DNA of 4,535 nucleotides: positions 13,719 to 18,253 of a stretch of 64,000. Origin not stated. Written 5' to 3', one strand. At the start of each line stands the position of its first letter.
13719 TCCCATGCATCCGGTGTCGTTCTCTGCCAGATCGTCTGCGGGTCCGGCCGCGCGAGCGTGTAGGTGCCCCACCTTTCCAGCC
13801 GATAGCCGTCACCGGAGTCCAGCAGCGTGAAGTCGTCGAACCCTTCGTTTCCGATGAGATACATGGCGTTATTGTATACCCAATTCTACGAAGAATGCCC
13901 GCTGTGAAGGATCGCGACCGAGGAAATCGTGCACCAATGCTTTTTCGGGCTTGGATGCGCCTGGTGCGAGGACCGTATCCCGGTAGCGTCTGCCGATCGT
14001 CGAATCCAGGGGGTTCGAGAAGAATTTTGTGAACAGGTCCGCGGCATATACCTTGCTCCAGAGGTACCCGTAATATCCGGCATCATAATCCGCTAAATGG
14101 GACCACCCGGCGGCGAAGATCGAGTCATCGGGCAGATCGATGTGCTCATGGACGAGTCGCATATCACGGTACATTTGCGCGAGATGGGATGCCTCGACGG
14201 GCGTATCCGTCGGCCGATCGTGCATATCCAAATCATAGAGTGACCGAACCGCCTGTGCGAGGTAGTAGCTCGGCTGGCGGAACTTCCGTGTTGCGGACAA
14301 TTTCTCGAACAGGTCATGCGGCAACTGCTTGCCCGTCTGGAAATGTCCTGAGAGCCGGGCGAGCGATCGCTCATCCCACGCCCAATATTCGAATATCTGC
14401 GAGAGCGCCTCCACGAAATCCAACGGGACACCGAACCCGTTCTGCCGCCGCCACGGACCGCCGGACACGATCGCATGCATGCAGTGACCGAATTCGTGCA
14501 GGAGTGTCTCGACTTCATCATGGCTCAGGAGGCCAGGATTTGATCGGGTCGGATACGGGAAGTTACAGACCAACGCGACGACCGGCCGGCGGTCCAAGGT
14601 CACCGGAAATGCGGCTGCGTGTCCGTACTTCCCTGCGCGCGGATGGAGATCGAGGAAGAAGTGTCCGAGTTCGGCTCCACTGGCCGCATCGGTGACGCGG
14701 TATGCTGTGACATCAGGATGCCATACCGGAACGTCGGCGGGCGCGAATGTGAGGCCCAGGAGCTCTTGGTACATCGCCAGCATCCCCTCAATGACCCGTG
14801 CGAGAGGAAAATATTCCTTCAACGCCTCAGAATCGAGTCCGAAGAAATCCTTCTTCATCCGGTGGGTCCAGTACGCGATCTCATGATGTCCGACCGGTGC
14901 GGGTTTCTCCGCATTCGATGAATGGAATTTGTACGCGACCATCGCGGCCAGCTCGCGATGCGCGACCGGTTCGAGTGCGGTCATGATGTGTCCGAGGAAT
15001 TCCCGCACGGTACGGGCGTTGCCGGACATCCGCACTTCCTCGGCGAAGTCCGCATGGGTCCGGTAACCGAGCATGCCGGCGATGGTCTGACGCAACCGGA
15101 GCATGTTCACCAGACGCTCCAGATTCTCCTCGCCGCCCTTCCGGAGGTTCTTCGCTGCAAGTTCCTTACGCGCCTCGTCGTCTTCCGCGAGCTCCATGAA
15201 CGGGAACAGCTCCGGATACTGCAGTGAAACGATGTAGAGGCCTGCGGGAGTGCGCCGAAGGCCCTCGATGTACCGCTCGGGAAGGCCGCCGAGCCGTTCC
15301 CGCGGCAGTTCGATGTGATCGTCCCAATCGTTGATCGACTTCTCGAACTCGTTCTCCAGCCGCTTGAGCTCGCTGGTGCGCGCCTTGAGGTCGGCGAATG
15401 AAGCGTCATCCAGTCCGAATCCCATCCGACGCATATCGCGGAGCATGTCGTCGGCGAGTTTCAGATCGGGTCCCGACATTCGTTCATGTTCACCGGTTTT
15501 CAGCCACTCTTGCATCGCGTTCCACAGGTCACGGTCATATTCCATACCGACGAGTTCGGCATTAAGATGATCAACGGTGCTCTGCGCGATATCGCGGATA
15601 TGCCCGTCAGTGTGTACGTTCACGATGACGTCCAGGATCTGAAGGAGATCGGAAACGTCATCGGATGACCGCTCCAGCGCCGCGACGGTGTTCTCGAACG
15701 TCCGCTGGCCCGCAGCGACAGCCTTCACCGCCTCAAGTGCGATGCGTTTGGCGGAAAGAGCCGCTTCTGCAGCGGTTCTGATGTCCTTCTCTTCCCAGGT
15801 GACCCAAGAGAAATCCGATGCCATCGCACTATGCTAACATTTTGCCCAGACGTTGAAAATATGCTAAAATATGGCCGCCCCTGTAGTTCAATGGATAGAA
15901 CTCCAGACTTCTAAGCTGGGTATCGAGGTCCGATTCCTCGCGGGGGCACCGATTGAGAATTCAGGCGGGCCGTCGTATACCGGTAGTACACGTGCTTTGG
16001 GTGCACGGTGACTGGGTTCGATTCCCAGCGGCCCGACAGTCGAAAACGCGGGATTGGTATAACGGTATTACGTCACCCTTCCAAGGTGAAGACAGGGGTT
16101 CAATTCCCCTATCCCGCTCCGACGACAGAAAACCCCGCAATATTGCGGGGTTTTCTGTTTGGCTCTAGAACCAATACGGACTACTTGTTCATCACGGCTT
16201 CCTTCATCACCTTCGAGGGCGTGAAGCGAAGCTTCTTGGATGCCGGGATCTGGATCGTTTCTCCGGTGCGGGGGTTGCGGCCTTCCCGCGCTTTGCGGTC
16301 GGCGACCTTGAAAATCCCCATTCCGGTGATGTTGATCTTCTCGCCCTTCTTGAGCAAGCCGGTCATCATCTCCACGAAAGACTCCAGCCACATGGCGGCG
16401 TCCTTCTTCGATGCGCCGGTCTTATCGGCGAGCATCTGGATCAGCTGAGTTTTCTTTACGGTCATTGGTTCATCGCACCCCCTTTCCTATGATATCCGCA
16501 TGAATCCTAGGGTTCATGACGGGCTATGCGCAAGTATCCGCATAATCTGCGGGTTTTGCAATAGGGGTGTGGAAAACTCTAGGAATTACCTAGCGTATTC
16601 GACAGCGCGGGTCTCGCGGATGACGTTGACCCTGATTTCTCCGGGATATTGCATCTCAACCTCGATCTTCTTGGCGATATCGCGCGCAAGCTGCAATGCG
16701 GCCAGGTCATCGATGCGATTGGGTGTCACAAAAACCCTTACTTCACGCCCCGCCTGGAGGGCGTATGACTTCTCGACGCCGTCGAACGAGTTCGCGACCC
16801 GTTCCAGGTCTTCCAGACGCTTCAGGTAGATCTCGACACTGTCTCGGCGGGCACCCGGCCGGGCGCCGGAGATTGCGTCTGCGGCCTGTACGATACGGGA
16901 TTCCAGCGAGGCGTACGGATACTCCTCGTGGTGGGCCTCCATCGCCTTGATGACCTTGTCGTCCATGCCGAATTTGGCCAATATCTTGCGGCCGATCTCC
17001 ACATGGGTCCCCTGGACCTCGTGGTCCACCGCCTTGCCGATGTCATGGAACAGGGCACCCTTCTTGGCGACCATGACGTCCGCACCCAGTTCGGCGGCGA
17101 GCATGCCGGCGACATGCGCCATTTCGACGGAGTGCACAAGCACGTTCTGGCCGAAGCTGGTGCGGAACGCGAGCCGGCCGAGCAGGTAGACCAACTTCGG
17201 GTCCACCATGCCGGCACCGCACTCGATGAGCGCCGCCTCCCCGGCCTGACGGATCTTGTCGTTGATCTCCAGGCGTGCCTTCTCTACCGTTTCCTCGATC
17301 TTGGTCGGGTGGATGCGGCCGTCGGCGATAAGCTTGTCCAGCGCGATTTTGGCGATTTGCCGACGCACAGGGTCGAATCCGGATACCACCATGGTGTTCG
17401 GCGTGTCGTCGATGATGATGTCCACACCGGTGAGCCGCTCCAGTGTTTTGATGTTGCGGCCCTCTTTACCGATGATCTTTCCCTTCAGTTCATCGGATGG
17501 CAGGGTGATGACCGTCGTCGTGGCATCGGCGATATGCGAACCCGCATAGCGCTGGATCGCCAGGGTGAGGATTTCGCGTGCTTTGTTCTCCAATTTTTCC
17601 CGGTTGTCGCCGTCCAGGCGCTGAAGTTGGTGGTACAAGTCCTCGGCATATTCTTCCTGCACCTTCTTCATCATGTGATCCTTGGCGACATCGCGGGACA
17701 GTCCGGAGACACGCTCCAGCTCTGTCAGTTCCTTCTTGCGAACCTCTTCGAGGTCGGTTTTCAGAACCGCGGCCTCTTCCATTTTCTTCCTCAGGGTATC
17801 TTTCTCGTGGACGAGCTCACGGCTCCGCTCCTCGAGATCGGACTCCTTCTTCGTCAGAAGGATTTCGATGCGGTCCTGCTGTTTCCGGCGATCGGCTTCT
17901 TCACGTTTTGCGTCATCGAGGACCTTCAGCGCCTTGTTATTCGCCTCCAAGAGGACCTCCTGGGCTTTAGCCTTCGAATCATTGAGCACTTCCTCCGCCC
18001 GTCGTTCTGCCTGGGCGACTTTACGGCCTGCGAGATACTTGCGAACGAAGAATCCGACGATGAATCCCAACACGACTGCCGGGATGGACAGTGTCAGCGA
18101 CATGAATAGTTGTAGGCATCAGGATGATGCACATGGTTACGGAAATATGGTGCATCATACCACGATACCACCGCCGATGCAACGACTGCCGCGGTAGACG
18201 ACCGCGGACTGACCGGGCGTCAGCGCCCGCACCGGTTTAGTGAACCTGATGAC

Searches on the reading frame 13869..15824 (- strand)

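Call 19: search_protein_families(library=pfam, proteins=[window:13869-15824:-], max_evalue=0.00001)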
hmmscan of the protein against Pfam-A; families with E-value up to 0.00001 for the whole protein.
window:13869-15824:- (651 aa): 1 family
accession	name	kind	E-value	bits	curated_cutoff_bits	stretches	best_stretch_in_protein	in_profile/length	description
PF01432.26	Peptidase_M3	-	8e-103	345.7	27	1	210-648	2-455/457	Peptidase family M3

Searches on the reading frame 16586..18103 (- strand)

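Call 19: search_protein_families(library=pfam, proteins=[window:16586-18103:-], max_evalue=0.00001)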
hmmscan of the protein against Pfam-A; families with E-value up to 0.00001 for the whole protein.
window:16586-18103:- (505 aa): 3 families
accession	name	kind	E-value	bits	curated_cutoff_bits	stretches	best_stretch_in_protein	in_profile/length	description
PF12072.13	RNase_Y_N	-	3e-29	102.4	32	1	5-190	5-201/201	RNase Y N-terminal region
PF01966.28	HD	-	1e-17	64.9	22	1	322-412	2-114/116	HD domain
PF00013.35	KH_1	-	2.7e-09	37.1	21.5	1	197-254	2-63/66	KH domain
